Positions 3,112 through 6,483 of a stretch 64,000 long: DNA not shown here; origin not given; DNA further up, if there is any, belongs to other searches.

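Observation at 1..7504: Four-gene defence operon built around a Type III Res-like helicase-nuclease with no methyltransferase in view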

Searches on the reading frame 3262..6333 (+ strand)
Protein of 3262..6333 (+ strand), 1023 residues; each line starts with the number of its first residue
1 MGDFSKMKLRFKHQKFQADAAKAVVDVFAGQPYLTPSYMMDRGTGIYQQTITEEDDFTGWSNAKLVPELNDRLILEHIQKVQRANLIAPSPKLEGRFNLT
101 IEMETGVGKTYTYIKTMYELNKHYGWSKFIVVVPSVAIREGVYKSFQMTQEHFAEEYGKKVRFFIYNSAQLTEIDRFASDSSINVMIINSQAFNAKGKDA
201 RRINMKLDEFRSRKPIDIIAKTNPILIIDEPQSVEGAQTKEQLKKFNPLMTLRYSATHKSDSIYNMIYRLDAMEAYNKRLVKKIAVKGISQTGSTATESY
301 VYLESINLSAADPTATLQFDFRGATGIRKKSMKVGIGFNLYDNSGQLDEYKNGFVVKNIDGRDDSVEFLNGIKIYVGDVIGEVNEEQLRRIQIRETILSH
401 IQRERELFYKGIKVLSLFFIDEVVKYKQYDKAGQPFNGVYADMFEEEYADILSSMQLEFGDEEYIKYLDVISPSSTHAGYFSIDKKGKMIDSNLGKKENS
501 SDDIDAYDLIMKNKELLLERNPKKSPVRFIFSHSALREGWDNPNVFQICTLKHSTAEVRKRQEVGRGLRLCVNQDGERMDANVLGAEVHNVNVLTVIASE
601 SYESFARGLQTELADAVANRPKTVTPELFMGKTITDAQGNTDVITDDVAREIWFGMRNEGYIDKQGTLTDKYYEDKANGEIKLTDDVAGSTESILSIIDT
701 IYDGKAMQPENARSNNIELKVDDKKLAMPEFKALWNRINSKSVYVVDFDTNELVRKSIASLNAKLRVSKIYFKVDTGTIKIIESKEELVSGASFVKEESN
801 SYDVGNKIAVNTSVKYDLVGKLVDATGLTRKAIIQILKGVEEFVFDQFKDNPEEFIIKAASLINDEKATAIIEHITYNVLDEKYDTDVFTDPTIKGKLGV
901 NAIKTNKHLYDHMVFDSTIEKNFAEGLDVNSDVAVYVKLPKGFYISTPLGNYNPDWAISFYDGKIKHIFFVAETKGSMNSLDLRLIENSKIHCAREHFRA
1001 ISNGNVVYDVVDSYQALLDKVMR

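Call 3: search_protein_families(library=pfam, proteins=[window:3262-6333:+], max_evalue=0.01)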
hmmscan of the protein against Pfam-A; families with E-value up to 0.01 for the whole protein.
window:3262-6333:+ (1023 aa): 3 families
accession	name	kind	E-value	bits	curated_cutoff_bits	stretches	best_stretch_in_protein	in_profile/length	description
PF19778.5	RE_endonuc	-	1.1e-33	115.8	23.4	1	906-1012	1-106/108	Endonuclease domain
PF04851.21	ResIII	-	1.6e-15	57.9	22.5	1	82-259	20-163/164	Type III restriction enzyme, res subunit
PF00270.35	DEAD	-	2.7e-07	30.9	26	1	93-259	12-161/167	DEAD/DEAH box helicase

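Call 4: search_protein_families(library=padloc, proteins=[window:3262-6333:+], max_evalue=0.01)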
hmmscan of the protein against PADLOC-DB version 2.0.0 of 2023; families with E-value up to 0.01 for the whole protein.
window:3262-6333:+ (1023 aa): 8 families
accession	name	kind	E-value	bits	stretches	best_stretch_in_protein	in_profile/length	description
PDLC03647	REase_III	-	2e-287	954.4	1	7-1021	1-986/989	Type III restriction enzyme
PDLC03649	REase_III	-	5.2e-86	287.4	1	67-1007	41-953/973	Type III restriction enzyme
PDLC03653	REase_III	-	1.1e-06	25.1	1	524-571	423-470/883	Type III restriction enzyme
PDLC03648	REase_III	-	5.8e-06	22.7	1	530-601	314-375/871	Type III restriction enzyme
PDLC03650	REase_III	-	6.5e-06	22.8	1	524-574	375-425/898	Type III restriction enzyme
PDLC02707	PbeA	-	0.0003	17.5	1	100-195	272-365/672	PbeA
PDLC01763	Cas3b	-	0.0019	15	1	90-146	257-313/762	-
PDLC01729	typeIV_DinG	-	0.0078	13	0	101-163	44-107/666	Csf4_0_IVA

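Call 21: find_homologous_proteins(query=window:3280-6333:+, max_evalue=1e-20)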
Query window:3280-6333:+ (1017 aa): 8000 proteins with E <= 1e-20 among 8000 candidates; the best 120 are listed.
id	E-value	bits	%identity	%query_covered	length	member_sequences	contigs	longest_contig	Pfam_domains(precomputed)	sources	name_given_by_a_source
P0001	0.0e+0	2060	89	100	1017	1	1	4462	PF00270.36,PF19778.6,PF04851.22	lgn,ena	-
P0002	0.0e+0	2057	89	100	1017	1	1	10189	PF00270.36,PF19778.6,PF04851.22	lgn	-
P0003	0.0e+0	2057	89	100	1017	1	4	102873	PF00270.36,PF19778.6,PF04851.22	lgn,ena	-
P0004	0.0e+0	2053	89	100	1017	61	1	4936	PF00270.36,PF19778.6,PF04851.22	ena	-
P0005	0.0e+0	2046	89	100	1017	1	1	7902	PF00270.36,PF19778.6,PF04851.22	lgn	-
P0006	0.0e+0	2041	89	100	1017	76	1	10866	PF00270.36,PF19778.6,PF04851.22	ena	-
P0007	0.0e+0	2036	88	100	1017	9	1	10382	PF00270.36,PF19778.6,PF04851.22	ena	-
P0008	0.0e+0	2033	88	100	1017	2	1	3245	PF00270.36,PF19778.6,PF04851.22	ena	-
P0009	0.0e+0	2025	88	100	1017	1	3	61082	PF00270.36,PF19778.6,PF04851.22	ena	-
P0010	0.0e+0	2023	88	100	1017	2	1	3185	PF00270.36,PF19778.6,PF04851.22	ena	-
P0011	0.0e+0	2021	88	100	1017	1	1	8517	PF00270.36,PF19778.6,PF04851.22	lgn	-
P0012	0.0e+0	2021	88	100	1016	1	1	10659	PF00270.36,PF19778.6,PF04851.22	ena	-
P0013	0.0e+0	2020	88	100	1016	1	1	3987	PF00270.36,PF19778.6,PF04851.22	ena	-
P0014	0.0e+0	2019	88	100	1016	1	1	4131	PF00270.36,PF19778.6,PF04851.22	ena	-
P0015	0.0e+0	2018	88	100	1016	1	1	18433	PF00270.36,PF19778.6,PF04851.22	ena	-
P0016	0.0e+0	2016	88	100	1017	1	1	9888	PF00270.36,PF19778.6,PF04851.22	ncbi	-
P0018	0.0e+0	2014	88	100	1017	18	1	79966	PF00270.36,PF19778.6,PF04851.22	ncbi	-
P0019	0.0e+0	2013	87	100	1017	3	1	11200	PF00270.36,PF19778.6,PF04851.22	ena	-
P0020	0.0e+0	2010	87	100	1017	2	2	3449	PF00270.36,PF19778.6,PF04851.22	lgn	-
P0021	0.0e+0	2008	87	100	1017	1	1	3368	PF00270.36,PF19778.6,PF04851.22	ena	-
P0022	0.0e+0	2007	87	100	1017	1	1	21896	PF00270.36,PF19778.6,PF04851.22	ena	-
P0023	0.0e+0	2002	87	100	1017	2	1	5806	PF00270.36,PF19778.6,PF04851.22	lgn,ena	-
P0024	0.0e+0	1998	87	100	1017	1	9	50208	PF00270.36,PF19778.6,PF04851.22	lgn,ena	-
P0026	0.0e+0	1998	86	100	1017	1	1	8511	PF00270.36,PF19778.6,PF04851.22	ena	-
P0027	0.0e+0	1998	86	100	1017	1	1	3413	PF00270.36,PF19778.6,PF04851.22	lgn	-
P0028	0.0e+0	1998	86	100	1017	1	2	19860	PF00270.36,PF19778.6,PF04851.22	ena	-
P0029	0.0e+0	1998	86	100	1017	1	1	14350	PF00270.36,PF19778.6,PF04851.22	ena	-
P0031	0.0e+0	1997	87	100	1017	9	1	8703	PF00270.36,PF19778.6,PF04851.22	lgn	-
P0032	0.0e+0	1997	86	100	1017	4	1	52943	PF00270.36,PF19778.6,PF04851.22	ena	-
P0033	0.0e+0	1992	86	100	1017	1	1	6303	PF00270.36,PF19778.6,PF04851.22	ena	-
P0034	0.0e+0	1992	86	100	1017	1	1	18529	PF00270.36,PF19778.6,PF04851.22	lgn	-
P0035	0.0e+0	1985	86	100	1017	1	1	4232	PF00270.36,PF19778.6,PF04851.22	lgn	-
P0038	0.0e+0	1976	86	100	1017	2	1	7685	PF00270.36,PF19778.6,PF04851.22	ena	-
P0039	0.0e+0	1975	85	100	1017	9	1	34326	PF00270.36,PF19778.6,PF04851.22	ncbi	-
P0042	0.0e+0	1971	85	100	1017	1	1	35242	PF00270.36,PF19778.6,PF04851.22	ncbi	-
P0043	0.0e+0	1968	85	100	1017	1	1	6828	PF00270.36,PF19778.6,PF04851.22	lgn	-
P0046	0.0e+0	1957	85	100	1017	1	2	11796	PF00270.36,PF19778.6,PF04851.22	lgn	-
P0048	0.0e+0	1950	85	100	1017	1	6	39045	PF00270.36,PF19778.6,PF04851.22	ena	-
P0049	0.0e+0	1949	85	100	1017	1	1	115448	PF00270.36,PF19778.6,PF04851.22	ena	-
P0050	0.0e+0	1948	85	100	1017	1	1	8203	PF00270.36,PF19778.6,PF04851.22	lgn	-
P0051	0.0e+0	1948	84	100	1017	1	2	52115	PF00270.36,PF19778.6,PF04851.22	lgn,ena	-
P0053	0.0e+0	1943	85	100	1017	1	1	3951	PF00270.36,PF19778.6,PF04851.22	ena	-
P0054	0.0e+0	1942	85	100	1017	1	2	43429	PF00270.36,PF19778.6,PF04851.22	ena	-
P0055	0.0e+0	1942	84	100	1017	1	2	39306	PF00270.36,PF19778.6,PF04851.22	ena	-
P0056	0.0e+0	1939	84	100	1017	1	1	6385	PF00270.36,PF19778.6,PF04851.22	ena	-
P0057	0.0e+0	1937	84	100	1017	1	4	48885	PF00270.36,PF19778.6,PF04851.22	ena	-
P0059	0.0e+0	1936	84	100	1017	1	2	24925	PF00270.36,PF19778.6,PF04851.22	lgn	-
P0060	0.0e+0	1934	83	100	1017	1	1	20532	PF00270.36,PF19778.6,PF04851.22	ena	-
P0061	0.0e+0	1933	84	100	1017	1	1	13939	PF00270.36,PF19778.6,PF04851.22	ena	-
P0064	0.0e+0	1925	84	100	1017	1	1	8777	PF00270.36,PF19778.6,PF04851.22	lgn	-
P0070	0.0e+0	1908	83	100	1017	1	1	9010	PF00270.36,PF19778.6,PF04851.22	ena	-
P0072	0.0e+0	1907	83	100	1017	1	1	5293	PF00270.36,PF19778.6,PF04851.22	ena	-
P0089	0.0e+0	1897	81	100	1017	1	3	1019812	PF00270.36,PF19778.6,PF04851.22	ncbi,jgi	ncbi:MAG: type III restriction-modification system endonuclease [Saccharofermentanales bacterium]|jg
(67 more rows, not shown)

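Call 22: find_related_loci(query=window:3280-6333:+, collection=genome_contigs, flank=10000)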
Query window:3280-6333:+ (1017 aa) in genome_contigs; peptide patterns used: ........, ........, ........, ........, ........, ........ (x = any residue, [..] = any of these).
599 stretches matched a pattern (row limit reached: there are more); 597 encode a relative of the query (tblastn E <= 1e-3); the best 80 are kept; 80 distinct loci.
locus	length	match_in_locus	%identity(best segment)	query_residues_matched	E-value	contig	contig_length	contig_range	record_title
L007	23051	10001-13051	89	1-1017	0e+0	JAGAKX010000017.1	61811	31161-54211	MAG: Clostridia bacterium isolate RGIG8536 Water_deer_Cecum-2__c173836, whole genome shotgun sequence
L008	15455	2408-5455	77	1-1017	0e+0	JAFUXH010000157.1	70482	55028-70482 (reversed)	MAG: Clostridia bacterium isolate RGIG4910 Roe_deer_Rumen-2__c457219, whole genome shotgun sequence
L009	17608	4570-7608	75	1-1015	0e+0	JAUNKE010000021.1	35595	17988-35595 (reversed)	MAG: Peptostreptococcaceae bacterium isolate S30M_Sa_15 NODE_715_length_35595_cov_12.235537, whole genome shotgun sequen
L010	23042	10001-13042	75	1-1017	0e+0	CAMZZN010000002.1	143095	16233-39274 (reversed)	MAG TPA_asm: uncultured Ruminococcus sp. isolate SRR14629575_bin.4_metawrap_v1.3_MAG genome assembly, contig: NODE.61_le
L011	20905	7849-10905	75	1-1017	0e+0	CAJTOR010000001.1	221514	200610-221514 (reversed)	MAG TPA_asm: uncultured Lachnospiraceae bacterium isolate MGBC105353 genome assembly, contig: MGBC105353.1, whole genome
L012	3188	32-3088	73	1-1017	0e+0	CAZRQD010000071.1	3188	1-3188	MAG TPA_asm: uncultured Acutalibacter sp. isolate SRP314395_co1_244 genome assembly, contig: NODE_25440_length_3188_cov_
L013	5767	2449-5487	72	1-1017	0e+0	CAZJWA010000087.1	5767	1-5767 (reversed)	MAG TPA_asm: uncultured Butyrivibrio sp. isolate SRP192927_co8_180 genome assembly, contig: NODE_15081_length_5767_cov_5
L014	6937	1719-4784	71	1-1017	0e+0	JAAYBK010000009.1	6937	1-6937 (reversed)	MAG: Ruminococcus sp. isolate AS06rmzACSIP_302 22279_AS06, whole genome shotgun sequence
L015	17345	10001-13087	71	1-1017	0e+0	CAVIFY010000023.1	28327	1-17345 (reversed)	Bifidobacteriaceae bacterium isolate G02630-L1_cleanbin_000014 genome assembly, contig: Spades_G02630-L1_contig_743, who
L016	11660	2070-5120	70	1-1016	0e+0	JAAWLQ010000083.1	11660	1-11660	MAG: Lachnospiraceae bacterium isolate ABMPRH_260_1 SL341411_scaffold_12448, whole genome shotgun sequence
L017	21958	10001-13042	70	1-1016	0e+0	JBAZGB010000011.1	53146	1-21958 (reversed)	MAG: Eubacteriales bacterium isolate SO_2017_LW3_34 NODE_1297_length_53146_cov_1.440106_LW162_2017, whole genome shotgun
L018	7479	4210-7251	69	1-1017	0e+0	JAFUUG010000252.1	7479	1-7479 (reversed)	MAG: Bacillota bacterium isolate RGIG4831 Roe_deer_Rumen-1__c194495, whole genome shotgun sequence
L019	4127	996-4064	69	1-1017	0e+0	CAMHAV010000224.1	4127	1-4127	MAG: uncultured Clostridia bacterium isolate SRR11784291_bin.54_metaWRAP_v1.3_MAG genome assembly, contig: ERZ12202683.2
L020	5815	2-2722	77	112-1017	0e+0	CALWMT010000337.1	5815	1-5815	MAG: uncultured Enterocloster sp. isolate BRZ_LM__bin53 genome assembly, contig: BRZ_LM__NODE_19017_length_5815_cov_3.40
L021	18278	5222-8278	74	1-1017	0e+0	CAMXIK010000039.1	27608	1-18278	MAG TPA_asm: uncultured Lachnospiraceae bacterium isolate SRR17120552_bin.7_metawrap_v1.3_MAG genome assembly, contig: N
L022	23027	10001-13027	67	1-1017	0e+0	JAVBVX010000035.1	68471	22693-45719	MAG: Clostridium sp. isolate ZNE14_Bin42 all_Scaff004685, whole genome shotgun sequence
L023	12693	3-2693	76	132-1017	0e+0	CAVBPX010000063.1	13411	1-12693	Eggerthellaceae bacterium isolate H07662-L1_cleanbin_000001 genome assembly, contig: Spades_H07662-L1_contig_249, whole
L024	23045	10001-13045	66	1-1017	0e+0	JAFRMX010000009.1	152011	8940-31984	MAG: Oscillospiraceae bacterium isolate RGIG2615 Goat_Omasum-1__c254486, whole genome shotgun sequence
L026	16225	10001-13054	64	1-1017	0e+0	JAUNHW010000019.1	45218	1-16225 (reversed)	MAG: Akkermansia sp. isolate S28M_St_metabat_105 NODE_519_length_45218_cov_17.270531, whole genome shotgun sequence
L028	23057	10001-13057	74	1-1017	0e+0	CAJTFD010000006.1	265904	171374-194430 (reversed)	Clostridia bacterium isolate B62_62_CS_H genome assembly, contig: MGBC000121.6, whole genome shotgun sequence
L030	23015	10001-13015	65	1-1015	0e+0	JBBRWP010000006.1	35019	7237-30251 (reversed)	MAG: Acetivibrionales bacterium isolate La4_metabat2.014 La4_metabat2.014_K_1378074_L_35019_cov_17.9871, whole genome sh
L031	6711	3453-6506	64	1-1017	0e+0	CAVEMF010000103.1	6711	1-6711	Ruminococcus bromii isolate H07649-L1_cleanbin_000011 genome assembly, contig: Spades_H07649-L1_contig_9585, whole genom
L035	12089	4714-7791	63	1-1017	0e+0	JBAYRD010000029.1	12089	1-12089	MAG: Halothiobacillaceae bacterium isolate SO_2016_LW2_33 scaffold10910_LW138R_2016, whole genome shotgun sequence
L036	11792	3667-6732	63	1-1017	0e+0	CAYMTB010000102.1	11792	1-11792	MAG TPA_asm: uncultured Syntrophorhabdaceae bacterium isolate SRP142039_co1_93 genome assembly, contig: NODE_4686_length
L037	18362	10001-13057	75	1-1017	0e+0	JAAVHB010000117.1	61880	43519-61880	MAG: Butyrivibrio sp. isolate Mgla_MAG_17-bin_11 c_000000083465, whole genome shotgun sequence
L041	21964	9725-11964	77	84-1017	0e+0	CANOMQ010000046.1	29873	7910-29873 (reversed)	MAG TPA_asm: uncultured Lachnospiraceae bacterium isolate SRR19759444_bin.27_metawrap_v1.3_MAG genome assembly, contig:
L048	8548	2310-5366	53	1-1017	0e+0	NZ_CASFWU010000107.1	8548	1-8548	Uncultured Bacteroides sp. isolate B14_L3_337337_idba_bin.89 B14_L3_337337_idba_bin.89.fa_scaffold_8177, whole genome sh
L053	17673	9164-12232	50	1-1017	0e+0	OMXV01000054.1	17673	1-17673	uncultured Prevotellaceae bacterium isolate RUG071 genome assembly, contig: scaffold_1880, whole genome shotgun sequence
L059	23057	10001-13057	53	1-1017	0e+0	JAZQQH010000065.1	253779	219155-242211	MAG: Bacteroidales bacterium isolate T1900045236_TH20190006.MAGScoT_cleanbin_000041 SGB_5476_k141_595414, whole genome s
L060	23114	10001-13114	49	1-1017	0e+0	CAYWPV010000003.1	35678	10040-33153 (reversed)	MAG TPA_asm: uncultured Muribaculaceae bacterium isolate SRP350583_co2_443 genome assembly, contig: NODE_1498_length_356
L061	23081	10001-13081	49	1-1015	0e+0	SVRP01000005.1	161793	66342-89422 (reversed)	MAG: Oscillospiraceae bacterium isolate SIG646 NODE_1796_length_161793_cov_12.792319, whole genome shotgun sequence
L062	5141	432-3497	49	1-1017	0e+0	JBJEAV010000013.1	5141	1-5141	MAG: Prevotella sp. isolate PUUB57_bin.008 NODE_10712_length_5141_cov_22.603814, whole genome shotgun sequence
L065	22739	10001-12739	52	100-1017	0e+0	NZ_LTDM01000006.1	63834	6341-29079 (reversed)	Tissierella creatinophila DSM 6911 TICR_contig000006, whole genome shotgun sequence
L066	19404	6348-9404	76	1-1017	0e+0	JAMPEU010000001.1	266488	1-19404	MAG: Butyrivibrio sp. isolate NALB_7823_4 Scaffold_#1__SCF_001__265988_bp, whole genome shotgun sequence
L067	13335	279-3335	49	1-1017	0e+0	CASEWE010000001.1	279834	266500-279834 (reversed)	uncultured Bacteroidales bacterium isolate A41_L4_351351_idba_bin.55 genome assembly, contig: A41_L4_351351_idba_bin.55.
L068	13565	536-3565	50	1-1017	0e+0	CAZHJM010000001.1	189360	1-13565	MAG TPA_asm: uncultured Holosporaceae bacterium isolate SRP141132_co4_69 genome assembly, contig: NODE_12_length_189360_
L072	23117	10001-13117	48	1-1015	0e+0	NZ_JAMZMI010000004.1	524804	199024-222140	Marinoscillum sp. MHG1-6 NODE_4_length_524804_cov_40.732472, whole genome shotgun sequence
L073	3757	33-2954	49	53-1017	0e+0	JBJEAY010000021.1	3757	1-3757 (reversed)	MAG: Prevotella sp. isolate FUKU07_bin.024 NODE_10412_length_3757_cov_6.854673, whole genome shotgun sequence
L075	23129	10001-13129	48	1-1016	0e+0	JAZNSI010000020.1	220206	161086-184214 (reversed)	MAG: Clostridia bacterium isolate T1900044810_TS20190276.MAGScoT_cleanbin_000004 SGB_2776_k141_2026230, whole genome sho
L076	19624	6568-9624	75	1-1017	0e+0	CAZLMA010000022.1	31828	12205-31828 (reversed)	MAG TPA_asm: uncultured Subdoligranulum sp. isolate SRP314395_co1_149 genome assembly, contig: NODE_1052_length_31828_co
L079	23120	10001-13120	47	1-1015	0e+0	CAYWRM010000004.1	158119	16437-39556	MAG TPA_asm: uncultured Lentimicrobiaceae bacterium isolate binchicken_co51_190 genome assembly, contig: NODE_10_length_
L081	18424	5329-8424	48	1-1013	0e+0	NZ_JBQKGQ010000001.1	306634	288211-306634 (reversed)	Agathobacter sp. LCP21S3_B2 contig00001, whole genome shotgun sequence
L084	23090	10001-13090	48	1-1013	0e+0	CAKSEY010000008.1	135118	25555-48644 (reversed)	MAG: uncultured Oscillospiraceae bacterium isolate REFINED_METABAT215_TOP10_CONTIGS_1500_ASSEMBLY_K77_MERGED__Hadza_MoBi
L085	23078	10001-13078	48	1-1017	0e+0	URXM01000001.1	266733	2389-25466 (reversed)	uncultured Clostridiales bacterium isolate UMGS1447 genome assembly, contig: NODE_4_length_266733_cov_10.892755, whole g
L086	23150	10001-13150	47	1-1015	0e+0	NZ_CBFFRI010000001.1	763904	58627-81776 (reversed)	Sphingobacterium sp. LRF_L2 NODE_1_length_763904_cov_87.158587, whole genome shotgun sequence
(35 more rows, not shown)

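Call 25: search_protein_families(library=ncbifam, proteins=[window:3280-6333:+], max_evalue=0.001)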
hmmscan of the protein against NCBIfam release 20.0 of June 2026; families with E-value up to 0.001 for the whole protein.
window:3280-6333:+ (1017 aa): 2 families
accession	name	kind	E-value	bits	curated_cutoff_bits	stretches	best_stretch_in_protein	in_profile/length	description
NF012027.0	PRK15483.1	equivalog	1.5e-102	344.2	564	1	1-1004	1-968/986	type III restriction-modification system endonuclease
NF046055.1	restr_BPTD_3080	equivalog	8.8e-08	30.5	800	0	894-974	843-926/970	BPTD_3080 family restriction endonuclease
